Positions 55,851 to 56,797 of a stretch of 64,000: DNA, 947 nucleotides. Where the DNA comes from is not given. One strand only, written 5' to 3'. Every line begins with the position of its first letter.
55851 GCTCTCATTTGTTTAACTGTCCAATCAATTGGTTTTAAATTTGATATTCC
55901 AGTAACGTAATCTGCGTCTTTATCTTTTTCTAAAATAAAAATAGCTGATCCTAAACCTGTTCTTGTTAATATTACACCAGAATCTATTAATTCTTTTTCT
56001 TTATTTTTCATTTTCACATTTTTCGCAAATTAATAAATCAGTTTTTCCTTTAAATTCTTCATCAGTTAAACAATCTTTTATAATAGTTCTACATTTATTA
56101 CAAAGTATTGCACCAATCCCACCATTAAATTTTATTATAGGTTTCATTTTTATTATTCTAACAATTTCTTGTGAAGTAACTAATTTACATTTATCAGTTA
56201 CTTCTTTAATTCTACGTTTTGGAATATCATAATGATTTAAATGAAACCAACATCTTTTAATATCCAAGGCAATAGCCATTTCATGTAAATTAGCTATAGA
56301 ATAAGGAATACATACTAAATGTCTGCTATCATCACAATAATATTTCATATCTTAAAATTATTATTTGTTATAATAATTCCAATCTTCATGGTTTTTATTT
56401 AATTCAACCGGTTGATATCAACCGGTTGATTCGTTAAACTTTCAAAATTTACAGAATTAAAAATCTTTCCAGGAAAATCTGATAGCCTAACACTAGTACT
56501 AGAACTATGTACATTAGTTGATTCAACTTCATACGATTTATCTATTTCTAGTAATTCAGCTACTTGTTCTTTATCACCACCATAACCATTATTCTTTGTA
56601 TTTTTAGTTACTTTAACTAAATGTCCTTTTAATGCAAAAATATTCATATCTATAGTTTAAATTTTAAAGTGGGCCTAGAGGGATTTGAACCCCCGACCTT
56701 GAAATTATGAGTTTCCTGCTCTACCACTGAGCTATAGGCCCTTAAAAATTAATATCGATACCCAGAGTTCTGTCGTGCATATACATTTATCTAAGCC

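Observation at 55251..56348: Tpt1/KptA RNA 2'-phosphotransferase plus a DUF4031-like protein inside the tRNA gene cluster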

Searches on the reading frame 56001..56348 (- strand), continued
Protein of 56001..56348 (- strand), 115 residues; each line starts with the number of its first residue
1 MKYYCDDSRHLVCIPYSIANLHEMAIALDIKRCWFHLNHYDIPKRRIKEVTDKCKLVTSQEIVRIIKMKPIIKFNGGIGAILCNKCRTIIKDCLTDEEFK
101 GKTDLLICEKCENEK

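Call 75: search_protein_families(library=pfam, proteins=[P0265, P0322, P0325, P0381, P0385, P0390, P0318, P0339, P0344, P0307], max_evalue=0.001)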
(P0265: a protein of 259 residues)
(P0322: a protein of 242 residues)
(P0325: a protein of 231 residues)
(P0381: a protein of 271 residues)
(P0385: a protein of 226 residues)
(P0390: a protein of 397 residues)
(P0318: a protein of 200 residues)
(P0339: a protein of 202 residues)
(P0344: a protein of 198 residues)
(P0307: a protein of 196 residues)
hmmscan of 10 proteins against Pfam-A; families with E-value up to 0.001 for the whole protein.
P0265 (259 aa): 1 family
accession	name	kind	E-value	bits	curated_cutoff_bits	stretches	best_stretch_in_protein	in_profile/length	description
PF13223.11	DUF4031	-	2.7e-06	28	25.6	1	16-49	22-55/76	Protein of unknown function (DUF4031)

P0322 (242 aa): 1 family
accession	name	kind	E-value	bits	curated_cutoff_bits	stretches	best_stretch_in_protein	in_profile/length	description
PF13223.11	DUF4031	-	2.5e-07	31.3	25.6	1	16-52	22-58/76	Protein of unknown function (DUF4031)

P0325 (231 aa): 1 family
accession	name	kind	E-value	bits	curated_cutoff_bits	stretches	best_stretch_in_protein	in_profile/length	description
PF13223.11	DUF4031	-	3.4e-06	27.7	25.6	1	168-217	23-71/76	Protein of unknown function (DUF4031)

P0381 (271 aa): 1 family
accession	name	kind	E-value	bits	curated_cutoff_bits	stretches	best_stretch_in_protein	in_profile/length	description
PF13223.11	DUF4031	-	0.00098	19.8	25.6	0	21-62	22-59/76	Protein of unknown function (DUF4031)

P0385 (226 aa): 2 families
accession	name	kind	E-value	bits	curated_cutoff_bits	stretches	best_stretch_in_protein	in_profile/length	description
PF07460.16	NUMOD3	-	5.2e-09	36.3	20.4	1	62-98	1-37/37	NUMOD3 motif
PF13223.11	DUF4031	-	3e-06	27.8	25.6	1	171-210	23-58/76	Protein of unknown function (DUF4031)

P0390 (397 aa): 4 families
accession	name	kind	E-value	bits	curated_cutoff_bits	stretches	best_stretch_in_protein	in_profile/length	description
PF13407.12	Peripla_BP_4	-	1.6e-41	143.1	35.1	1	94-347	1-257/258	Periplasmic binding protein domain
PF00532.27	Peripla_BP_1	-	1.4e-10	41.6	22.2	1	94-301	4-207/281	Periplasmic binding proteins and sugar binding domain of LacI family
PF13377.12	Peripla_BP_3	-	1e-07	32.7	26.5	1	229-363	25-165/167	Periplasmic binding protein-like domain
PF13223.11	DUF4031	-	2.6e-05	24.8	25.6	1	20-58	23-58/76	Protein of unknown function (DUF4031)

P0318 (200 aa): 1 family
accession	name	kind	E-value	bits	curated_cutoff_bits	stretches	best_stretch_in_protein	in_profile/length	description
PF13223.11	DUF4031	-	1.1e-07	32.5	25.6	1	17-51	23-57/76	Protein of unknown function (DUF4031)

P0339 (202 aa): 1 family
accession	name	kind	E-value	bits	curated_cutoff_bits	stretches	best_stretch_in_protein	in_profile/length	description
PF13223.11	DUF4031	-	5.3e-06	27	25.6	1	17-72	23-75/76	Protein of unknown function (DUF4031)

P0344 (198 aa): 1 family
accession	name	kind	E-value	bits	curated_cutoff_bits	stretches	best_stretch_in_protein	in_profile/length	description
PF13223.11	DUF4031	-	5.6e-05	23.7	25.6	1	135-185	22-70/76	Protein of unknown function (DUF4031)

P0307 (196 aa): 1 family
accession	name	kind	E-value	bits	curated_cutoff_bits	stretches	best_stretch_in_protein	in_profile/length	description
PF13223.11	DUF4031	-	1.5e-06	28.8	25.6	1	131-188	22-72/76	Protein of unknown function (DUF4031)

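Call 79: find_related_loci(query=A4, collection=genome_contigs, flank=6000)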
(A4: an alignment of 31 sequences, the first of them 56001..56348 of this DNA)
Query A4 (115 aa) in genome_contigs; peptide patterns used: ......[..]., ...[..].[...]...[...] (x = any residue, [..] = any of these).
27 stretches matched a pattern; 12 encode a relative of the query (tblastn E <= 1e-3); 12 distinct loci.
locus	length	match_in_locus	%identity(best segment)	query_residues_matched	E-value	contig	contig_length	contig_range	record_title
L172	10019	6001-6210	63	1-67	3e-28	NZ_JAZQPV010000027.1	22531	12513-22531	MAG: Acinetobacter sp. isolate T1900045238_TH20190008.MAGScoT_cleanbin_000001 SGB_5492_k141_129096, whole genome shotgun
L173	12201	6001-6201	64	1-67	4e-28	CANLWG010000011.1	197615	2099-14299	uncultured Flavobacteriaceae bacterium isolate 2-963.fasta genome assembly, contig: NODE_11, whole genome shotgun sequen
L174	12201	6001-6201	63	1-67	2e-27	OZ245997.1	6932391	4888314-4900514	MAG: Putridiphycobacter sp. isolate 93b65e7c-df33-47fe-a13d-f2a40af56898 genome assembly, chromosome: 1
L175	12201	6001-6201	64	1-67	4e-27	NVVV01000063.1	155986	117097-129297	MAG: Robiginitomaculum sp. isolate NORP54 Contig_source1382A_23334, whole genome shotgun sequence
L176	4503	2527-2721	68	3-67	4e-26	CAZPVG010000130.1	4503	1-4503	MAG TPA_asm: uncultured bacterium isolate SRP214966_co3_380 genome assembly, contig: NODE_40020_length_4503_cov_7.930531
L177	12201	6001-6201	60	1-67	7e-26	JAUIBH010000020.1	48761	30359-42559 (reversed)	MAG: Bacteroidia bacterium isolate 6_bin.29 NODE_859_length_48761_cov_1.570013, whole genome shotgun sequence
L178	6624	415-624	63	1-67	9e-26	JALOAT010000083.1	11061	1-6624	MAG: Gammaproteobacteria bacterium isolate SO_2017_LW2 bin 39 scaffold_12853_c1_LW138R_2017, whole genome shotgun sequen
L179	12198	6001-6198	64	1-66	1e-24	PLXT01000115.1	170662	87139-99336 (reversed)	MAG: Methanobacterium sp. isolate palsa_68 73.20120700_P3D.344_contig_47847, whole genome shotgun sequence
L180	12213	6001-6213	58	1-69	6e-22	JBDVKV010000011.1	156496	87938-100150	MAG: Cyclobacteriaceae bacterium isolate LC.10.F.D3_173_68 LC_10_F_D3_173_68_000000000011, whole genome shotgun sequence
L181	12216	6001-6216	50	1-69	1e-20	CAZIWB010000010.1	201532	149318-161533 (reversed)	MAG TPA_asm: uncultured Cellvibrionaceae bacterium isolate SRP193066_co1_141 genome assembly, contig: NODE_93_length_201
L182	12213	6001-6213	44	2-67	2e-16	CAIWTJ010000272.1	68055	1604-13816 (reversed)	MAG: Enhydrobacter aerosaccus isolate Umea3p3_bin-0614 genome assembly, contig: bin-0614:272/306, whole genome shotgun s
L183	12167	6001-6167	76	1-56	7e-17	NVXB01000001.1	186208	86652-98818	MAG: Hyphomicrobiales bacterium isolate NORP22 Contig_source1382A_150, whole genome shotgun sequence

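Call 94: fold_search(model_id=the predicted structure, library=viral)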
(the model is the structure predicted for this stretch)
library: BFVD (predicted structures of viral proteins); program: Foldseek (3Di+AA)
matches with E <= 10: 60; with E <= 0.001: 2
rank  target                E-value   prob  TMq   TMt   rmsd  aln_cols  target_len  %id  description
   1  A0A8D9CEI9            2.7e-10  1.00  0.59  0.92   1.0        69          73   64  DUF4031 domain-containing protein [uncultured marine phage]
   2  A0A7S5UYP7            9.3e-08  1.00  0.58  0.66   1.0        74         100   50  (no name in the UniProt tables at hand)
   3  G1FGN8                8.1e-01  0.72  0.31  0.66   7.0        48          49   19  Uncharacterized protein [Mycobacterium phage Thibault]
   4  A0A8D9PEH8            1.1e+00  0.14  0.21  0.13   9.5        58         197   21  Uncharacterized protein [Bacteriophage sp.]
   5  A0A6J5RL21            1.7e+00  0.11  0.28  0.44   5.1        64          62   14  Uncharacterized protein [uncultured Caudovirales phage]
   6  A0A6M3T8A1            1.8e+00  0.08  0.24  0.21   4.6        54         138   18  (no name in the UniProt tables at hand)
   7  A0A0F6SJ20            1.9e+00  0.11  0.26  0.40  10.5        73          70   15  Uncharacterized protein [Sinorhizobium phage phiN3]
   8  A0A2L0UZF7            2.9e+00  0.05  0.24  0.18  13.4        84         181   10  Uncharacterized protein [Agrobacterium phage Atu_ph07]
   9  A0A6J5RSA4            3.1e+00  0.06  0.26  0.37   5.7        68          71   12  Uncharacterized protein [uncultured Caudovirales phage]
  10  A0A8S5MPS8            3.7e+00  0.02  0.18  0.14  16.6       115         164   16  Putative zinc-ribbon domain protein [Siphoviridae sp. ctsIQ24]
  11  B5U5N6                4.0e+00  0.16  0.23  0.45   3.3        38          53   18  Uncharacterized protein [Mycobacterium phage Ramsey]
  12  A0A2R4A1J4            4.0e+00  0.01  0.13  0.18  11.2        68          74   10  (no name in the UniProt tables at hand)
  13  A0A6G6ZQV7            4.3e+00  0.09  0.21  0.11   3.5        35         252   31  (no name in the UniProt tables at hand)
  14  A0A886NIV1            4.3e+00  0.01  0.12  0.12  14.5        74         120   18  (no name in the UniProt tables at hand)
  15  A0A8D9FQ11            4.9e+00  0.04  0.23  0.10   8.3        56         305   16  Uncharacterized protein [uncultured marine phage]
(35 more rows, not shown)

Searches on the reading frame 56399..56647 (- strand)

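Call 3: search_protein_families(library=pfam, proteins=[window:56399-56647:-], max_evalue=0.1)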
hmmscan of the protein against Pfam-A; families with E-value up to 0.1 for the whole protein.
window:56399-56647:- (82 aa): 0 families

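Call 4: search_protein_families(library=phrogs, proteins=[window:56399-56647:-], max_evalue=0.01)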
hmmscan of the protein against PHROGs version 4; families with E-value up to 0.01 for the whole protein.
window:56399-56647:- (82 aa): 2 families
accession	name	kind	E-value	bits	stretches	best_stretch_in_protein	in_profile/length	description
phrog_2023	-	unknown function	2.7e-08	35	1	16-71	8-65/95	-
phrog_8472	-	unknown function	6.2e-06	27.5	1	13-70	30-87/89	-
